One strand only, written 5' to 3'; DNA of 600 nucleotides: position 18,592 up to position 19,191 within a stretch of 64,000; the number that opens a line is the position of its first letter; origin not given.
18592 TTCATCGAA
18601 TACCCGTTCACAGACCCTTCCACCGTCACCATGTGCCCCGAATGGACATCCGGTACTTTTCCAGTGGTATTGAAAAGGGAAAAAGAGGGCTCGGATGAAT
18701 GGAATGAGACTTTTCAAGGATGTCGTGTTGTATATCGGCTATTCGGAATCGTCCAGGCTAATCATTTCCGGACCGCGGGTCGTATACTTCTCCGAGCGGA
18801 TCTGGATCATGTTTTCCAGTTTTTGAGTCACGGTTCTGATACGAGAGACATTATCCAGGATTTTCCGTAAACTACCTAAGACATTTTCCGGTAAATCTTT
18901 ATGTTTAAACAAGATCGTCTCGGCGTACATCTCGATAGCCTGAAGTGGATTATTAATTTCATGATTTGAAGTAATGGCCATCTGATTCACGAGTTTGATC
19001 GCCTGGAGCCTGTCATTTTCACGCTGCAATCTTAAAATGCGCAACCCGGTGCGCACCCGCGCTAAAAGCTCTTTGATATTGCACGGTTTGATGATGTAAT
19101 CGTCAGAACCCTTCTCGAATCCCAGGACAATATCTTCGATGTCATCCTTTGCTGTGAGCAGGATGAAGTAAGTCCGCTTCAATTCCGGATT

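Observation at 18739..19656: Sigma-28-driven REC-DHp protein: a second kinase-like protein without a catalytic domain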

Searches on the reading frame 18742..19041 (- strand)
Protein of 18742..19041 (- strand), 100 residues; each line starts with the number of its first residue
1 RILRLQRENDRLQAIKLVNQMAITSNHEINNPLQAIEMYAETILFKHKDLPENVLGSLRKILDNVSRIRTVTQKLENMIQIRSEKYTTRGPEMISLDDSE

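Call 20: search_solved_structures(query=window:18742-19041:-, max_evalue=10, show_alignments=4)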
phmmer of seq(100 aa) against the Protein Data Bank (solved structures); distinct sequences matched with E-value up to 10: 10.
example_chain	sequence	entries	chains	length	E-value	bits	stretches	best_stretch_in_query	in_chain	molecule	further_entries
8vc9_A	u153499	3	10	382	0.00085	22.9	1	10-76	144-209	Leptospira virulence regulator B (LvrB) | histidine kinase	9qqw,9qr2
3a0r_A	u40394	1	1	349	0.0028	21.2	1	4-75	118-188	Sensor protein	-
5uht_A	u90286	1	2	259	0.017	18.7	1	7-74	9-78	Sensor histidine kinase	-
2c2a_A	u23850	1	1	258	0.017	18.7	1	7-74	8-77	SENSOR HISTIDINE KINASE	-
3dge_A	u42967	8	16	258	0.017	18.7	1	7-74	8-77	Sensor protein | Histidine kinase | Sensor histidine kinase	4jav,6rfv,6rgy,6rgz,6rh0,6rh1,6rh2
6azr_A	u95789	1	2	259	0.032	17.9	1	7-74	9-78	Sensor histidine kinase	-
6paj_A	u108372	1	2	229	0.041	17.5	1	24-85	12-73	Sensor protein SrrB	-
6rh7_A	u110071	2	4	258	0.36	14.5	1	7-74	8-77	Sensor histidine kinase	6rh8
4jas_A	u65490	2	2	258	0.62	13.7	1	7-77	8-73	Histidine kinase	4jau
4uos_A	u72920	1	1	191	8.4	10.1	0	37-93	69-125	DESIGNED HELICAL BUNDLE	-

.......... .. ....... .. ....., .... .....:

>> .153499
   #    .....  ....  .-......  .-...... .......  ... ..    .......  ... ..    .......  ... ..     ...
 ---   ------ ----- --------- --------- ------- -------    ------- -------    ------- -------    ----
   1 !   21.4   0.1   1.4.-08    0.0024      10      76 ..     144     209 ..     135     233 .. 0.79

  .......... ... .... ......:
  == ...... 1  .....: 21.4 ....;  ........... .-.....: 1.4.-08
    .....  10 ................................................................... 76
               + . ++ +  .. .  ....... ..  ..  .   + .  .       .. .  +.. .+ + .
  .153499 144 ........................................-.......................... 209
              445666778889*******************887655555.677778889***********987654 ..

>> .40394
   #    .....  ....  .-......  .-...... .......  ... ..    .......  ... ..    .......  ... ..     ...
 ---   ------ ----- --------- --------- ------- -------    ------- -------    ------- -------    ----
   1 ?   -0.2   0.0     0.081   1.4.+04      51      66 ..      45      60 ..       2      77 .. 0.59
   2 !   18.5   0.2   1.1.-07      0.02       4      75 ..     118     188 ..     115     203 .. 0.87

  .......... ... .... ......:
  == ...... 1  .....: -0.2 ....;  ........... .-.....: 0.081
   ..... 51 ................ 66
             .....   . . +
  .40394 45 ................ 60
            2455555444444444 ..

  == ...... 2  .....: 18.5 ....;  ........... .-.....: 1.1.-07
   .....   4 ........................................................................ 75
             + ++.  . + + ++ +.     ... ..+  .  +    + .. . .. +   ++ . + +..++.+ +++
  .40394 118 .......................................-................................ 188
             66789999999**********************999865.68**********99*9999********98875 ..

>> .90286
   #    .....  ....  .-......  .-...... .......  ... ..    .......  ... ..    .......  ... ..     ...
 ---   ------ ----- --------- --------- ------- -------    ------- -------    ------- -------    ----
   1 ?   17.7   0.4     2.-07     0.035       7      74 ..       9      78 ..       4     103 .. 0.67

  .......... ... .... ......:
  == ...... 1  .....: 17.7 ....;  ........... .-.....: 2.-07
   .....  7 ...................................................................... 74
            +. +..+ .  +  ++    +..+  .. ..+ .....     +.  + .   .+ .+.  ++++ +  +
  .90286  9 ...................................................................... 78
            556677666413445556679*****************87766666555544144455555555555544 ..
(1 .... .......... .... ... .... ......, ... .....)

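Call 39: search_protein_representatives(protein=window:18742-19041:-)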
Query: 100 residues. Proteins with E-value up to 0.001 (for the whole library): 234; up to 1e-10: 7; up to 1e-30: 0. The best 150 are listed.
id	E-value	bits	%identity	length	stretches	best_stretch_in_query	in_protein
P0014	2.5e-17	78.9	47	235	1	1-99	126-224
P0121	5.2e-17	77.9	33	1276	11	42-95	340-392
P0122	1.2e-14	70.4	48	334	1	1-97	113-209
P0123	8.9e-14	67.5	40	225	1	3-98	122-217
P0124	1.7e-11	60.2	37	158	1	4-97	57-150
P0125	4.5e-11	58.9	40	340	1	7-97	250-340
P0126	8.8e-11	58.0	38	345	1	4-96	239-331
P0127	2.0e-10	56.8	40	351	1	4-95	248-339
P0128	1.0e-09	54.6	39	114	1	4-96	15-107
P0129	2.5e-09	53.3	39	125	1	14-96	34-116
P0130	2.7e-09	53.2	38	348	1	9-95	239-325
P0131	3.3e-09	53.0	36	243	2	6-94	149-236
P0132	4.2e-09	52.6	37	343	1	4-96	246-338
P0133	1.0e-08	51.4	35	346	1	4-96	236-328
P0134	1.1e-08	51.3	43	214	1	18-96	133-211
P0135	1.3e-08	51.1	34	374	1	10-91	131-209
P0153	6.8e-07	45.6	35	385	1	6-89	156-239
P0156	8.3e-07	45.3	37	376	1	2-91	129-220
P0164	1.7e-06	44.3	41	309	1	10-96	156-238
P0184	9.3e-06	42.0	32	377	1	13-89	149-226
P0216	4.3e-05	39.8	31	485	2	12-76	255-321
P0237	6.7e-05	39.2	32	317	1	3-90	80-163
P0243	7.1e-05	39.1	35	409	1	13-87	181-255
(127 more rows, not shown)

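Call 59: search_protein_families(library=pfam, proteins=[P0122, P0135, P0153, P0156, P0184, P0243, P0164, P0216, P0121, P0237], max_evalue=0.001)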
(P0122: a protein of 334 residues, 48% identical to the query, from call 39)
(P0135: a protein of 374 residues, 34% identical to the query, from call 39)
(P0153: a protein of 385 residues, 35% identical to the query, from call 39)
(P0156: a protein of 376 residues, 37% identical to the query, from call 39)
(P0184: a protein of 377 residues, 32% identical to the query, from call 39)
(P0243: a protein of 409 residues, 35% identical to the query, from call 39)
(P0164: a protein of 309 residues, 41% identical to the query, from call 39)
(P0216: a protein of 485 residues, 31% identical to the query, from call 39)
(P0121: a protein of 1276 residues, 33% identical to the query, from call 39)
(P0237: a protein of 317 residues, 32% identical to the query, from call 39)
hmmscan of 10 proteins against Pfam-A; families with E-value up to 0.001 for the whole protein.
P0122 (334 aa): 4 families
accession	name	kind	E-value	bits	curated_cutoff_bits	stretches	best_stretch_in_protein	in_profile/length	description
PF00072.30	Response_reg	-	4.5e-58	194.7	30.2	2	219-328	1-110/111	Response regulator receiver domain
PF00512.31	HisKA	-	3.1e-09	37.2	26.9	1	136-189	8-59/66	His Kinase A (phospho-acceptor) domain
PF23198.2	PDE8A_N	-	1.3e-05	25.6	29.6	1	217-292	11-88/147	PDE8A-like, N-terminal domain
PF06490.17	FleQ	-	0.00021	22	22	0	219-330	2-105/108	Flagellar regulatory protein FleQ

P0135 (374 aa): 2 families
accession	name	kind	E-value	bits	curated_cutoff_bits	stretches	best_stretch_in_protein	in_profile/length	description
PF00072.30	Response_reg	-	2.3e-27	95.8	30.2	1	254-362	1-110/111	Response regulator receiver domain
PF00512.31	HisKA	-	1.8e-10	41.1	26.9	1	138-199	4-63/66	His Kinase A (phospho-acceptor) domain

P0153 (385 aa): 2 families
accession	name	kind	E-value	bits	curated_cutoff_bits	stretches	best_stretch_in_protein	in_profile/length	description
PF00072.30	Response_reg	-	1.6e-25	89.9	30.2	1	272-379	2-110/111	Response regulator receiver domain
PF00512.31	HisKA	-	4.1e-13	49.6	26.9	1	169-229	3-61/66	His Kinase A (phospho-acceptor) domain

P0156 (376 aa): 2 families
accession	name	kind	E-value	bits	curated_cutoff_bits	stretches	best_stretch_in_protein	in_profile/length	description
PF00072.30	Response_reg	-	8.6e-41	139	30.2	2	245-354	1-110/111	Response regulator receiver domain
PF00512.31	HisKA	-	1.9e-13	50.7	26.9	1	148-211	3-64/66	His Kinase A (phospho-acceptor) domain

P0184 (377 aa): 2 families
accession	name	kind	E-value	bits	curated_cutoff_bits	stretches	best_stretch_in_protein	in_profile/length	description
PF00072.30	Response_reg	-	6.1e-28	97.6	30.2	1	258-366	1-110/111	Response regulator receiver domain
PF00512.31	HisKA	-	7.1e-11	42.4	26.9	1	156-217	4-62/66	His Kinase A (phospho-acceptor) domain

P0243 (409 aa): 2 families
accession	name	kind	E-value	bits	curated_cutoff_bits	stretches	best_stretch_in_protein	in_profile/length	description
PF00072.30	Response_reg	-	2.6e-24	86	30.2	1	290-397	2-110/111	Response regulator receiver domain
PF00512.31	HisKA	-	3.3e-10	40.3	26.9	1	187-246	3-60/66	His Kinase A (phospho-acceptor) domain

P0164 (309 aa): 2 families
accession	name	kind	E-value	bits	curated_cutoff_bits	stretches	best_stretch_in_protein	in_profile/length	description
PF00512.31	HisKA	-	9.3e-12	45.3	26.9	1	167-222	8-61/66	His Kinase A (phospho-acceptor) domain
PF00072.30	Response_reg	-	5.5e-07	30.2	30.2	1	264-309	1-47/111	Response regulator receiver domain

P0216 (485 aa): 7 families
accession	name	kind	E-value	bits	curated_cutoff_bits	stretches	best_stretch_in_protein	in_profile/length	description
PF02518.31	HATPase_c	-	3.8e-28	98.6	26.4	1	374-480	4-110/111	Histidine kinase-, DNA gyrase B-, and HSP90-like ATPase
PF00512.31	HisKA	-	1e-24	86.8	26.9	2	261-325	2-62/66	His Kinase A (phospho-acceptor) domain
PF13426.13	PAS_9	-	1.4e-10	41.8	27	1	17-121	2-103/103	PAS domain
PF00989.32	PAS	-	6.1e-10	39.5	22.6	1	7-118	2-112/113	PAS fold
PF08448.16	PAS_4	-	1.8e-08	35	23.1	1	13-122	2-108/110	PAS fold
PF14501.12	HATPase_c_5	-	1.9e-06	28.1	22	1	376-464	6-89/102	GHKL domain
PF13188.13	PAS_8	-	6.7e-06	26.3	21.8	1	6-50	1-45/65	PAS domain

P0121 (1276 aa): 1 family
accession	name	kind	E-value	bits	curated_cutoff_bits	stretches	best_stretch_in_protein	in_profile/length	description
PF03326.18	Herpes_TAF50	-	4e-08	33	20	0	940-972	508-540/541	Herpesvirus transcription activation factor (transactivator)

P0237 (317 aa): 3 families
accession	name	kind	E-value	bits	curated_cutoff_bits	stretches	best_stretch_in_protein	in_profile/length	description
PF02518.31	HATPase_c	-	3.2e-24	85.9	26.4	1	203-313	2-109/111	Histidine kinase-, DNA gyrase B-, and HSP90-like ATPase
PF00512.31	HisKA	-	2e-15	57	26.9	1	96-159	3-65/66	His Kinase A (phospho-acceptor) domain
PF00672.30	HAMP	-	9.8e-05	23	25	1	30-74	7-53/53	HAMP domain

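Call 69: find_encoding_contigs(protein=P0126, flank=6000, max_places=2)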
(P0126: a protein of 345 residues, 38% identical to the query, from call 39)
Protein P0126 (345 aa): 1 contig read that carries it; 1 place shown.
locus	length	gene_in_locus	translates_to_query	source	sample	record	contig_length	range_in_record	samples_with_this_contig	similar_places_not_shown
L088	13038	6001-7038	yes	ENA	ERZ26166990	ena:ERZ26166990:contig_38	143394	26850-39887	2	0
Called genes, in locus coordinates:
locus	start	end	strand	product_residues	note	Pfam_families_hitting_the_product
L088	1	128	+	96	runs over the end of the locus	-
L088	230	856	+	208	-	-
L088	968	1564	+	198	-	PF03734:YkuD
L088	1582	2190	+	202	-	-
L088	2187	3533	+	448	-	PF04734:Ceramidase_alk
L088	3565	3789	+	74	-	-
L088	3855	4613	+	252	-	PF03692:CxxCxxCC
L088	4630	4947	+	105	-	-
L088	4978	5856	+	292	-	PF08668:HDOD, PF01966:HD (weak)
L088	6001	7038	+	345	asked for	PF13188:PAS_8 (faint), PF08448:PAS_4, PF00512:HisKA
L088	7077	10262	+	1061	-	PF02985:HEAT (faint), PF13646:HEAT_2, PF00027:cNMP_binding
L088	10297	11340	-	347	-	PF01546:Peptidase_M20, PF07687:M20_dimer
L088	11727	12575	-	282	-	PF01261:AP_endonuc_2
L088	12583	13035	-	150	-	PF03653:UPF0093, PF05425:CopD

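Call 70: find_encoding_contigs(protein=P0122, flank=6000, max_places=2)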
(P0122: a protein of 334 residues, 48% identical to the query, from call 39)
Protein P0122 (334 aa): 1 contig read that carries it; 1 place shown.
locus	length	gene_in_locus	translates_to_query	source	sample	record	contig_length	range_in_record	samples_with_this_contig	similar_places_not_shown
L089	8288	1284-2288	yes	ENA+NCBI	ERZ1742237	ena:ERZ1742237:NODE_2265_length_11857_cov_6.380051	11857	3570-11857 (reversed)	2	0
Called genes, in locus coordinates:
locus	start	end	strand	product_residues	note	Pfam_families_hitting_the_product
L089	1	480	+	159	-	?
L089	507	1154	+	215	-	PF10502:Peptidase_S26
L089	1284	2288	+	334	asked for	PF00072:Response_reg, PF23198:PDE8A_N (faint), PF00512:HisKA, PF00072:Response_reg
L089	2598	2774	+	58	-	-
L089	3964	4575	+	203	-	PF00072:Response_reg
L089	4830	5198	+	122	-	-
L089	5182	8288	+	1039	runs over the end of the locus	PF13426:PAS_9, PF00989:PAS, PF08448:PAS_4, PF13426:PAS_9, PF08447:PAS_3, PF00989:PAS, PF08448:PAS_4, PF13426:PAS_9, +6 more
